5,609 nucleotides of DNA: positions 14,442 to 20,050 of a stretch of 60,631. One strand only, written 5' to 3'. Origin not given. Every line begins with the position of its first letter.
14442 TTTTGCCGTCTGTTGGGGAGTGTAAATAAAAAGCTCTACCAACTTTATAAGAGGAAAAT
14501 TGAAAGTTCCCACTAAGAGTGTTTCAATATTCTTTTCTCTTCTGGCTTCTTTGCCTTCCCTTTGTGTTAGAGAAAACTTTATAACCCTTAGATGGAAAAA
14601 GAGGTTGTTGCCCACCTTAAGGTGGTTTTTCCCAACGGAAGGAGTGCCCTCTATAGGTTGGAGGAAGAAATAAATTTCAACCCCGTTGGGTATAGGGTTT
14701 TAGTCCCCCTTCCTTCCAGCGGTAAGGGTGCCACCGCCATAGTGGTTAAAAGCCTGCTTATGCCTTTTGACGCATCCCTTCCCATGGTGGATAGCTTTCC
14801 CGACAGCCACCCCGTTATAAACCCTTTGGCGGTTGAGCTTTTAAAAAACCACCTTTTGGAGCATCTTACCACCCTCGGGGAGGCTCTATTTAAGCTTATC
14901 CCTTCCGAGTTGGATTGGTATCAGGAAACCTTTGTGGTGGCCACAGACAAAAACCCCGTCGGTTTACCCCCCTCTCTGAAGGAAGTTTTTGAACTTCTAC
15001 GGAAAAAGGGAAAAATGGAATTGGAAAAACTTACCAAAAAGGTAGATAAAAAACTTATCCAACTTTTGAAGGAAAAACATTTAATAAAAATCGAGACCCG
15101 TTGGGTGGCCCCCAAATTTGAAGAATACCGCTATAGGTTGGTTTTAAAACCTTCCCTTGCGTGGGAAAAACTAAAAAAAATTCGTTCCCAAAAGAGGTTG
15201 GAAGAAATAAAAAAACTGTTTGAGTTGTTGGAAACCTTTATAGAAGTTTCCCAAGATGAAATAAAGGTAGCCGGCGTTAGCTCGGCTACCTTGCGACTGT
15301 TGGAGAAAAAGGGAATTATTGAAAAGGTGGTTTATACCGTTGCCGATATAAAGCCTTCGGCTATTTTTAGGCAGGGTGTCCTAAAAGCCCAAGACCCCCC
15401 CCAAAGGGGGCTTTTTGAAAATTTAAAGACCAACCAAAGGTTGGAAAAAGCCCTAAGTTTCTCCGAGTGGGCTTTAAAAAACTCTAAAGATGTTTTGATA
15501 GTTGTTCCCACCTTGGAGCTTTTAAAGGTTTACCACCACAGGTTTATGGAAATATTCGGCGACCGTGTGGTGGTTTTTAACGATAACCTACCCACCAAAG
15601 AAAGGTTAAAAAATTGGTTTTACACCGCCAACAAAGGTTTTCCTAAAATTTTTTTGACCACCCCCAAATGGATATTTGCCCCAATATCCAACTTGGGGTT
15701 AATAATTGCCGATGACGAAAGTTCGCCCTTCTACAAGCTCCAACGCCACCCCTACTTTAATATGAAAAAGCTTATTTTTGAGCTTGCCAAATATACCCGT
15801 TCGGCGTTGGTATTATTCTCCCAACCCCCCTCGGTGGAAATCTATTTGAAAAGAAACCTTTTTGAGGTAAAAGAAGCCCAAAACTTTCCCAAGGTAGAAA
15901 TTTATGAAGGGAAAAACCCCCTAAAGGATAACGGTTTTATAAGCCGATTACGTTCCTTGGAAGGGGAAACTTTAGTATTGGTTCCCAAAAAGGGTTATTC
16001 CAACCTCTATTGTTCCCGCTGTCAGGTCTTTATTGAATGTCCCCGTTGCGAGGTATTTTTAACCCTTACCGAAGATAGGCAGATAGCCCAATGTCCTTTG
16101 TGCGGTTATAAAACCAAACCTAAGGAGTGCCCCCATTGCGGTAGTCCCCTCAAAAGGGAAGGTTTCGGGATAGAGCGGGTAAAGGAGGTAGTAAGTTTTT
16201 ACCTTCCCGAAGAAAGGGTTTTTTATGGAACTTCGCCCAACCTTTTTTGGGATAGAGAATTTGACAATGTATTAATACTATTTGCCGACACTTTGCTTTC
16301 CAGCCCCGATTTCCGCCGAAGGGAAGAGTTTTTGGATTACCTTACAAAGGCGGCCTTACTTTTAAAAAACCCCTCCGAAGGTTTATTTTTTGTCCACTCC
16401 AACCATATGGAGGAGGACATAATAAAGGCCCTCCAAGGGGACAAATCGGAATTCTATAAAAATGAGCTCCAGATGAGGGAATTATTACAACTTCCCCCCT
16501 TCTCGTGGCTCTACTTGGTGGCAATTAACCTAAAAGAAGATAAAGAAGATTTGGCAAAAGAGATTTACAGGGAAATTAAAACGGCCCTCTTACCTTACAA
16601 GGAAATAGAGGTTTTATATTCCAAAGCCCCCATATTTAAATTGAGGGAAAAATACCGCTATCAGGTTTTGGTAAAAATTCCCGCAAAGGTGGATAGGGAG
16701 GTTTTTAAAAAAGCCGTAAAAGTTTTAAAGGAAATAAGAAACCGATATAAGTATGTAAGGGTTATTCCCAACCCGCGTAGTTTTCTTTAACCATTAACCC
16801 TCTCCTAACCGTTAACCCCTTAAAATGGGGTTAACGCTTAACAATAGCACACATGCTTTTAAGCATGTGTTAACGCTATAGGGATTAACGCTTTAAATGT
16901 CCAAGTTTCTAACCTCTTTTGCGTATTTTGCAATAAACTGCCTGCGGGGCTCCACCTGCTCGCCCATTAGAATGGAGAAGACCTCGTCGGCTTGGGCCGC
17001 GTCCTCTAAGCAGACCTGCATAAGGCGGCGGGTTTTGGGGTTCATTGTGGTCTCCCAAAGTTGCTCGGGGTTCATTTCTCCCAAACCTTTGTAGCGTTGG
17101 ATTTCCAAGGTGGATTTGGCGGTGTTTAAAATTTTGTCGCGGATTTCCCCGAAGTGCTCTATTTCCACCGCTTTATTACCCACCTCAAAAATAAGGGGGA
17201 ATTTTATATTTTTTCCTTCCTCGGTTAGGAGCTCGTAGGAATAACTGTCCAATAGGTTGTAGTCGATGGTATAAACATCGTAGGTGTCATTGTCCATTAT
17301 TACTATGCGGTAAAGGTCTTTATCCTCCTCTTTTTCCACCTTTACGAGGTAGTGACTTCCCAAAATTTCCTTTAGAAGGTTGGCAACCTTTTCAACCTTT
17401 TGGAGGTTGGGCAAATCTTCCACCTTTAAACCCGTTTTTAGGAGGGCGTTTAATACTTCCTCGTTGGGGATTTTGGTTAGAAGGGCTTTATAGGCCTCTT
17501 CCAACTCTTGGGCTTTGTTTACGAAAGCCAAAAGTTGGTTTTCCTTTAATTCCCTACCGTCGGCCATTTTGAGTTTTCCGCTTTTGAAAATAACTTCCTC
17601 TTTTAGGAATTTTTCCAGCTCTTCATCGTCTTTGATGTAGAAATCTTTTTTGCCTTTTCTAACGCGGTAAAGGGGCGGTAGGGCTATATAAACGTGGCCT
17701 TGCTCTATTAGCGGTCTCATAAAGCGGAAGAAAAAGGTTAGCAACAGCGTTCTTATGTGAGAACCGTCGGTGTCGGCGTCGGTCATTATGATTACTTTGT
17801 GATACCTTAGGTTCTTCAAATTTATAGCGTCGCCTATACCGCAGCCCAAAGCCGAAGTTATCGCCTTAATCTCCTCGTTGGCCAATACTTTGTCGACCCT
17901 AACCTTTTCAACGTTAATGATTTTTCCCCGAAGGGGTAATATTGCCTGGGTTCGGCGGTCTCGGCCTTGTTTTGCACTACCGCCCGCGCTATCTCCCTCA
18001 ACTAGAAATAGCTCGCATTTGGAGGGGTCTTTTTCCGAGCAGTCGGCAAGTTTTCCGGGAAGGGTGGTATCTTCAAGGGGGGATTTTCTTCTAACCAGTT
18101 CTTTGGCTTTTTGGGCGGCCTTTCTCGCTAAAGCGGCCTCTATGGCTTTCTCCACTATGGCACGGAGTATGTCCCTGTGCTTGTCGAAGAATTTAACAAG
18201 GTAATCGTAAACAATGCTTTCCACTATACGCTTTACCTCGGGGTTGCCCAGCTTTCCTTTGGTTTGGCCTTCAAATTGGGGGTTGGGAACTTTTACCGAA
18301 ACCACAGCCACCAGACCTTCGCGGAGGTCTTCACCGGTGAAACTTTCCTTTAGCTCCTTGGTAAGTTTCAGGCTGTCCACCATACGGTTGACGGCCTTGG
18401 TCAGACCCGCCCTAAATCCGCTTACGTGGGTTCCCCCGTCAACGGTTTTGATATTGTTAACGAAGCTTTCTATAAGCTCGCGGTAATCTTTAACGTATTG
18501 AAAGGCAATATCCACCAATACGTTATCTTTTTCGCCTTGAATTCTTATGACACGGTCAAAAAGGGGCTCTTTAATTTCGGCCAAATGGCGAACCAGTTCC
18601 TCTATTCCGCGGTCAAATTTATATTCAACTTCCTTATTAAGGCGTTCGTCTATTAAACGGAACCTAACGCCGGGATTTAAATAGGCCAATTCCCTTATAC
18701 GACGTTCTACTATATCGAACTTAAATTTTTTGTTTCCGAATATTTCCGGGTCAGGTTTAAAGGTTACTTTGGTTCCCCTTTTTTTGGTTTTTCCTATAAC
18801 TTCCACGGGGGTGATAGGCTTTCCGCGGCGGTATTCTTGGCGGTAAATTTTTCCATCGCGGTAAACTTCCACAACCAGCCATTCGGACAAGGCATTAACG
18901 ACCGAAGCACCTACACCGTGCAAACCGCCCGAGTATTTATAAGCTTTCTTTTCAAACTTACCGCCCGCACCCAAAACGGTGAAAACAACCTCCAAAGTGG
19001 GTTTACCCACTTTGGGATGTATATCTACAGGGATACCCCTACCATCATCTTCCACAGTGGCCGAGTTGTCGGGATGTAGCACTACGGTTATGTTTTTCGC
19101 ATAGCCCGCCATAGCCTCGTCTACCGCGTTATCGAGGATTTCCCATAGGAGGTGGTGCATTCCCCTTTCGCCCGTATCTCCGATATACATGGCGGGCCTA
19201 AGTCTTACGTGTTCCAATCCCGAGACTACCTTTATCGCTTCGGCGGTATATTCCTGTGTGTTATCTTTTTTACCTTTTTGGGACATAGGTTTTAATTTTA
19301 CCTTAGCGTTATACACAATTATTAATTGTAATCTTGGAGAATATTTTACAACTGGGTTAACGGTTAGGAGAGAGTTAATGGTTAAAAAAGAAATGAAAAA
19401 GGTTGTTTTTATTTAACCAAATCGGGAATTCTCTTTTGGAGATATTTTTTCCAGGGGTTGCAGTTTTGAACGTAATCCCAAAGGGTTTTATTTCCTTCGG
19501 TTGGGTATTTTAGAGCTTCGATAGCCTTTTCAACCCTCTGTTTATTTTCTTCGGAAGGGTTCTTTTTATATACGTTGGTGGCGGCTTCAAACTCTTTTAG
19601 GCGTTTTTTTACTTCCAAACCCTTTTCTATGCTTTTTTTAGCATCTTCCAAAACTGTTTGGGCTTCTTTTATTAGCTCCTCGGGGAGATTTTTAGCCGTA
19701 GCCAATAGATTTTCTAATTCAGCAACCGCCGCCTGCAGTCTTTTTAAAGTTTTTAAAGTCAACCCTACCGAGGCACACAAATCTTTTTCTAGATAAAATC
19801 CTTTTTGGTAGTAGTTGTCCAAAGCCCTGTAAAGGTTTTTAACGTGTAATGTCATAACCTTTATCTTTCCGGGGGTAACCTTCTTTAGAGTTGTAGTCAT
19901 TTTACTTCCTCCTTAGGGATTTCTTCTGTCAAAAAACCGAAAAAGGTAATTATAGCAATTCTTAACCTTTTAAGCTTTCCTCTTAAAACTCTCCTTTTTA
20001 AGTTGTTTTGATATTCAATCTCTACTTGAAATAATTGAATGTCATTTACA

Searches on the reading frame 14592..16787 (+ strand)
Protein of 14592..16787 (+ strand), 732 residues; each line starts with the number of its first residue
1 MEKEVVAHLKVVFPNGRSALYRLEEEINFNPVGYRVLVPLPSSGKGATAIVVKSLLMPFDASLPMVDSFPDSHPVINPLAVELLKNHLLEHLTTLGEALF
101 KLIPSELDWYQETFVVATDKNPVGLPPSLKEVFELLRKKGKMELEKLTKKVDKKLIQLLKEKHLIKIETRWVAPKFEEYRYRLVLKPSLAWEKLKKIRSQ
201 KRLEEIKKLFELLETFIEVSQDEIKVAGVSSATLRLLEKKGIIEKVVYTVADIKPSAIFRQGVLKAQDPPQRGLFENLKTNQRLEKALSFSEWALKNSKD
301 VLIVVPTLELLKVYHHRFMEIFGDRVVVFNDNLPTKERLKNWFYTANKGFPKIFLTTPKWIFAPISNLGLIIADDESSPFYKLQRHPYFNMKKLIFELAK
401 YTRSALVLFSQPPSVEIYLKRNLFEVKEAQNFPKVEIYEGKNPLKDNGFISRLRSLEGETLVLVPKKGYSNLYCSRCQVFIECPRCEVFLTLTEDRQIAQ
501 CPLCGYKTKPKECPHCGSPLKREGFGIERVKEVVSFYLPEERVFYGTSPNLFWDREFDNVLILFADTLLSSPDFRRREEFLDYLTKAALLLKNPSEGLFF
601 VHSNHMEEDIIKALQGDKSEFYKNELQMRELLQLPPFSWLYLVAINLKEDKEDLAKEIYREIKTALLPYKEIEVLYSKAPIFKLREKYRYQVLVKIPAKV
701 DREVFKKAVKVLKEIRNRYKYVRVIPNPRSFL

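Call 11: find_related_loci(query=window:14592-16787:+, collection=genome_contigs, flank=10000)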
Query window:14592-16787:+ (732 aa) in genome_contigs; peptide patterns used: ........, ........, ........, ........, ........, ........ (x = any residue, [..] = any of these).
37 stretches matched a pattern; 3 encode a relative of the query (tblastn E <= 1e-3); 3 distinct loci.
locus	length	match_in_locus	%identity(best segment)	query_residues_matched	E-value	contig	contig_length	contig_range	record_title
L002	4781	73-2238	52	1-730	0e+0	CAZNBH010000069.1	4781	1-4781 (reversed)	MAG TPA_asm: uncultured Aquifex sp. isolate SRP144503_co1_43 genome assembly, contig: NODE_3699_length_4781_cov_116.3753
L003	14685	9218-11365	48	9-732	0e+0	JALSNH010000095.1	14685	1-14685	MAG: Aquificota bacterium isolate 356-284_maxbin2_scaf2bin.210 356-284_scaffold_2055_c1, whole genome shotgun sequence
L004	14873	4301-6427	45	8-730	0e+0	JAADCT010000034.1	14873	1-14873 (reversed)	MAG: Aquificota bacterium isolate L_MaxBin.033 contig-127_4220, whole genome shotgun sequence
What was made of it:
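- Tried and rejected: The lineage of the window therefore rests on PriA hits of 45-52% to Aquificota (call 11).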

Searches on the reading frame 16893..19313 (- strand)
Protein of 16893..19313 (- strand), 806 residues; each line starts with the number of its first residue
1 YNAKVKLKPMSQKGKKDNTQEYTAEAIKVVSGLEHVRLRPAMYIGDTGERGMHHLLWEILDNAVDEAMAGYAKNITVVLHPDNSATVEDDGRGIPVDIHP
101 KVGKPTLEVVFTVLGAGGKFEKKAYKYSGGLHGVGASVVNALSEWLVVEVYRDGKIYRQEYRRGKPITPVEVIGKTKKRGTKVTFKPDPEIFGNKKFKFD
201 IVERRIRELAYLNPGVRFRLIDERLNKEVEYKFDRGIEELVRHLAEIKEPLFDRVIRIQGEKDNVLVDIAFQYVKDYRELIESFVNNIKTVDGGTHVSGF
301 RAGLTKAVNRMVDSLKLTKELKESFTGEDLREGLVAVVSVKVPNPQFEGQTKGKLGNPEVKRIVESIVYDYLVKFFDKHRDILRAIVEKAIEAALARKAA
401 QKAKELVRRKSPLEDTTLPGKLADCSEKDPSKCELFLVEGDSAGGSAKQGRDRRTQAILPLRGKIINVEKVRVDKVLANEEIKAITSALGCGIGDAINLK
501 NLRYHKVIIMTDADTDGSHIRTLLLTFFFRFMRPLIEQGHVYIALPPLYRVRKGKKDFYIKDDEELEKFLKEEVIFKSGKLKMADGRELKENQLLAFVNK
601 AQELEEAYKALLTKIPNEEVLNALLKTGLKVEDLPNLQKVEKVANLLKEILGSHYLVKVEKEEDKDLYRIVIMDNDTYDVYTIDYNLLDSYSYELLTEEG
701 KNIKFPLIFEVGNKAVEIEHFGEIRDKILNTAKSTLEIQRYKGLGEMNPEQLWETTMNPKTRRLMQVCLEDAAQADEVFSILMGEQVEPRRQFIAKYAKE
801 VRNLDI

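Call 67: find_related_loci(query=window:16893-19313:-, collection=genome_contigs, flank=6000)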
Query window:16893-19313:- (806 aa) in genome_contigs; peptide patterns used: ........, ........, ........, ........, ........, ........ (x = any residue, [..] = any of these).
600 stretches matched a pattern (row limit reached: there are more); 593 encode a relative of the query (tblastn E <= 1e-3); the best 80 are kept; 80 distinct loci.
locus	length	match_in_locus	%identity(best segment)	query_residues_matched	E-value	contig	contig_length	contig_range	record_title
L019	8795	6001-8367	51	22-806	0e+0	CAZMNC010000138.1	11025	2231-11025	MAG TPA_asm: uncultured Desulfobacterales bacterium isolate binchicken_co219_457 genome assembly, contig: k141_1378950,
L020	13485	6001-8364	51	22-806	0e+0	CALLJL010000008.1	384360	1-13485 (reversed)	MAG: uncultured bacterium isolate S1_Bin_METABAT__328_1 genome assembly, contig: c_000001379762, whole genome shotgun se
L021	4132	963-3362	51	20-806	0e+0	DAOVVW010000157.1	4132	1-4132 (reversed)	MAG TPA_asm: Pseudomonadota bacterium isolate CSMAG_1715 CSMAG_1715_k141_77632_length_4132_cov_9.0000, whole genome shot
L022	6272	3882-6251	50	21-806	0e+0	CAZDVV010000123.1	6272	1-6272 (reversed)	MAG TPA_asm: uncultured Desulfobacteraceae bacterium isolate binchicken_co184_155 genome assembly, contig: NODE_26429_le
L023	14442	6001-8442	48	20-806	0e+0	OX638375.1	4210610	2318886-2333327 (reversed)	MAG: Candidatus Binatia bacterium isolate 97b5e0c7-6798-4f16-949c-9b63468df6e4 genome assembly, chromosome: 1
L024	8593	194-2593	52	14-806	0e+0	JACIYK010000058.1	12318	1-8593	MAG: Candidatus Aminicenantes bacterium isolate MAG-76 Aminicenantales_C3_bin34_Scaffold_58, whole genome shotgun sequen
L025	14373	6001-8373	50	20-806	0e+0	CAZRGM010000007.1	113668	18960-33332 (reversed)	MAG TPA_asm: uncultured Eubacteriales bacterium isolate SRP067234_co1_329 genome assembly, contig: k99_450660, whole gen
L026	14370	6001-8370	49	21-806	0e+0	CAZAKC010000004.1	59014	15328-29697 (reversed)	MAG TPA_asm: uncultured Desulfobacteraceae bacterium isolate SRP163575_co1_521 genome assembly, contig: NODE_835_length_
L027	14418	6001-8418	49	6-806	0e+0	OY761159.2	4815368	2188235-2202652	MAG: Candidatus Binatia bacterium isolate a3054953-5fa8-48fb-90a5-e173aac96f7a genome assembly, chromosome: 1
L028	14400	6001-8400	50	19-806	0e+0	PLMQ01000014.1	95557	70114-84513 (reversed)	MAG: Syntrophaceae bacterium isolate fen_1166 73.20120800_E2X.51_contig_938, whole genome shotgun sequence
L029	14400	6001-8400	50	19-806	0e+0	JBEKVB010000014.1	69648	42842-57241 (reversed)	MAG: Smithellaceae bacterium isolate SPRUCE 595 SPRUCE_595_14, whole genome shotgun sequence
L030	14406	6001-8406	49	7-806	0e+0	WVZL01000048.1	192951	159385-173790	MAG: Candidatus Aminicenantes bacterium isolate CS4-C018 C_merged_R1_(paired)_contig_390, whole genome shotgun sequence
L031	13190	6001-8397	50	20-806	0e+0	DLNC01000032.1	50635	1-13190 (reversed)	MAG TPA_asm: Syntrophaceae bacterium UBA7520 UBA7520_contig_442, whole genome shotgun sequence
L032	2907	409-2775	49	22-806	0e+0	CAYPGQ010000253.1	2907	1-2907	MAG TPA_asm: uncultured Eubacteriales bacterium isolate SRP068000_co1_174 genome assembly, contig: NODE_96624_length_290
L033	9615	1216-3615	49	19-806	0e+0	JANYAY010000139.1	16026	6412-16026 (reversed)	MAG: Deltaproteobacteria bacterium isolate GL140_5_metabat_391 GL140_5_k141_99891, whole genome shotgun sequence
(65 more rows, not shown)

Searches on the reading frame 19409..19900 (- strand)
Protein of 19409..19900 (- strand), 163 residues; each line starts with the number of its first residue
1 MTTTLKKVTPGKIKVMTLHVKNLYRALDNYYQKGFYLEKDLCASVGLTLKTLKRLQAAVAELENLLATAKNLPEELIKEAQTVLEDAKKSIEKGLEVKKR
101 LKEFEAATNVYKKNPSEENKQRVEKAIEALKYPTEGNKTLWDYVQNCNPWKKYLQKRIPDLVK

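Call 4: search_protein_families(library=pfam, proteins=[window:19409-19900:-], max_evalue=1)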
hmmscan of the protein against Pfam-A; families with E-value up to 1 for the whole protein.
window:19409-19900:- (163 aa): 13 families
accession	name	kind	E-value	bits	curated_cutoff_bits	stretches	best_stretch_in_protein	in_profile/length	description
PF02970.22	TBCA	-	0.018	15.8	30.3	1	51-84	64-99/99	Tubulin binding cofactor A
PF05659.16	RPW8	-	0.035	14.2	30.4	1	50-100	39-88/139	Arabidopsis broad-spectrum mildew resistance protein RPW8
PF09177.16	STX6_10_61_N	-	0.088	13.8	29.4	1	55-119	10-75/99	Syntaxin 6/10/61, N-terminal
PF11943.13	DUF3460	-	0.088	13.5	25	0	135-159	26-50/58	Protein of unknown function (DUF3460)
PF00378.25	ECH_1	-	0.093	12.5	27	1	58-122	173-235/251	Enoyl-CoA hydratase/isomerase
PF09141.16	Talin_middle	-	0.099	13.1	25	1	77-131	9-61/161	Talin, middle domain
PF06103.16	DUF948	-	0.11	13.1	37.2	1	45-92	14-61/89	Bacterial protein of unknown function (DUF948)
PF00356.27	LacI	-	0.11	12.7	27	1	116-132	27-43/46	Bacterial regulatory proteins, lacI family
PF08717.15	CoV_NSP8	-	0.13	12.6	27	1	58-131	18-91/197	Coronavirus replicase NSP8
PF11547.14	E3_UbLigase_EDD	-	0.14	12.5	25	1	69-87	4-22/52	E3 ubiquitin ligase EDD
PF05215.19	Spiralin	-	0.34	11.9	25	1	98-152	2-56/81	Spiralin domain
PF22215.1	MLKL_N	-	0.4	10.6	27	0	50-95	23-76/142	Mixed lineage kinase domain-like N-terminal domain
PF13181.12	TPR_8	-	0.48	11.2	25.7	0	41-66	3-28/34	Tetratricopeptide repeat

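Call 7: search_protein_families(library=ncbifam, proteins=[window:19409-19900:-], max_evalue=1)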
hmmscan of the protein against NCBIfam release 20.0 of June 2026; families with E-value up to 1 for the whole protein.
window:19409-19900:- (163 aa): 4 families
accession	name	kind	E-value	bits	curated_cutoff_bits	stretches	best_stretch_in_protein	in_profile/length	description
NF002170.0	PRK01005.1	equivalog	0.0032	17.3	280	1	54-127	21-92/208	V-type ATP synthase subunit E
NF004475.0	PRK05809.1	subfamily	0.0045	16.5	394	1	57-99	180-222/260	short-chain-enoyl-CoA hydratase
NF005590.0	PRK07315.1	equivalog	0.14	11.5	443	1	46-139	187-275/293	class II fructose-bisphosphate aldolase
NF011429.0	PRK14857.1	equivalog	0.76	10.2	77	0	50-90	36-76/91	TatA/E family twin arginine-targeting protein translocase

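Call 75: search_protein_families(library=phrogs, proteins=[window:19409-19897:-], max_evalue=0.01)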
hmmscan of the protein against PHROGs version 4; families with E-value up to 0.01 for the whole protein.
window:19409-19897:- (162 aa): 1 family
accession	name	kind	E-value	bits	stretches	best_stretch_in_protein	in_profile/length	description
phrog_3017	-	head and packaging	0.00064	20.1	1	46-129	273-351/402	head maturation protease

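Call 77: search_protein_families(library=padloc, proteins=[window:19409-19897:-], max_evalue=0.01)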
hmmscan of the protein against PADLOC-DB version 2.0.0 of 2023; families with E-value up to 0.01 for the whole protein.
window:19409-19897:- (162 aa): 3 families
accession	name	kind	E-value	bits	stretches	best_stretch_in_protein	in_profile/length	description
PDLC03859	LmuB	-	0.00057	17.2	1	18-130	312-432/611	-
PDLC02981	AriAB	-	0.0036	14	1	18-105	470-556/694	-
PDLC00640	ZorA2|ZorA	-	0.0099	12.6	0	54-134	347-428/590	MotA/ExbB/TolQ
